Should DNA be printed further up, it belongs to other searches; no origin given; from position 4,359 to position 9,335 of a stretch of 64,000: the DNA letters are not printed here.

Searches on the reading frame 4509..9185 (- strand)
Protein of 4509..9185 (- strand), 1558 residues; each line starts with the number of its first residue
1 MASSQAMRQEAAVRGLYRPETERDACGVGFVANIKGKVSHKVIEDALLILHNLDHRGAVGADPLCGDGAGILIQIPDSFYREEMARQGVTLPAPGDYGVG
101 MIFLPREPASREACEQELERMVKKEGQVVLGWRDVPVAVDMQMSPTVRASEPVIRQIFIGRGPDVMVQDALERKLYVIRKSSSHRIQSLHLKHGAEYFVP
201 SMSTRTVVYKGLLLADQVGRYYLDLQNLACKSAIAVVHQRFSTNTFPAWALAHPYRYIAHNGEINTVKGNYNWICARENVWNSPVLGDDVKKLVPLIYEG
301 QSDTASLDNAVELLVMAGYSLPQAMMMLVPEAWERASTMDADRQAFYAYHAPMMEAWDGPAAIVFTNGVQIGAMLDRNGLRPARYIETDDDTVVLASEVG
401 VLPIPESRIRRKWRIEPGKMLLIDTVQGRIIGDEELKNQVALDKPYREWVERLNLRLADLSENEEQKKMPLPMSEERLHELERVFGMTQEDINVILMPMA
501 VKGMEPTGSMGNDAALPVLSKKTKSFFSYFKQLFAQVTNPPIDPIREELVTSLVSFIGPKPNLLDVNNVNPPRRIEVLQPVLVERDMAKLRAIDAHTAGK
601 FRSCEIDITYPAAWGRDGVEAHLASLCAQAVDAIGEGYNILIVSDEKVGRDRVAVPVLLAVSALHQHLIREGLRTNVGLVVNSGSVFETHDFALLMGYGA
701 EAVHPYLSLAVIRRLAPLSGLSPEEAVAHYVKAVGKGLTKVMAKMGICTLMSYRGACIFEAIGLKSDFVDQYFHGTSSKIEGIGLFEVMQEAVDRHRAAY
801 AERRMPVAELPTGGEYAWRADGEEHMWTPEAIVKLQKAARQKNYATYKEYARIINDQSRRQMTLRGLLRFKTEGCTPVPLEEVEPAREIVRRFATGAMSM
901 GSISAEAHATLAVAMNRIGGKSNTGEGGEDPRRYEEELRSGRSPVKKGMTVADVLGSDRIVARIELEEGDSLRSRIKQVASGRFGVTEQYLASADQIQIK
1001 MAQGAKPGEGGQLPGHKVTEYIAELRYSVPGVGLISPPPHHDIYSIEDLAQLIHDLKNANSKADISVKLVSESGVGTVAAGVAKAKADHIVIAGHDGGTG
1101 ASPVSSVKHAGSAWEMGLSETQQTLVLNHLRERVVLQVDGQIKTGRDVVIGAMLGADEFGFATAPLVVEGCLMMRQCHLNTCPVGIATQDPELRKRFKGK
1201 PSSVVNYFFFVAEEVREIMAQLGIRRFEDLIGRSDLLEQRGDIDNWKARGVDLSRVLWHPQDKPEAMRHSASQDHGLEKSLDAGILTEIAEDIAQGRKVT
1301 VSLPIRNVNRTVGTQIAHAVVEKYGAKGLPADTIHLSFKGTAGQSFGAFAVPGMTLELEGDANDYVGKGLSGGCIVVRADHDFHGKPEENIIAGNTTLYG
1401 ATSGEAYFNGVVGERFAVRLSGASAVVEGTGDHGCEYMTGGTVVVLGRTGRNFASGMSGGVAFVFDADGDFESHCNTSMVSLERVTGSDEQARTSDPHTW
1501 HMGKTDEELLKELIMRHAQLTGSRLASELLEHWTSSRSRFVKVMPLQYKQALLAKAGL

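Call 32: search_protein_families(library=ncbifam, proteins=[window:4509-9185:-], max_evalue=1e-10)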
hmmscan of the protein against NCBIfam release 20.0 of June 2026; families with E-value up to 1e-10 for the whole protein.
window:4509-9185:- (1558 aa): 1 family
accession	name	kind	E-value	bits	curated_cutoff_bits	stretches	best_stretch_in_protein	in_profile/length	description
NF008730.0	PRK11750.1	equivalog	0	1687.6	1047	2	14-940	3-908/1490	glutamate synthase large subunit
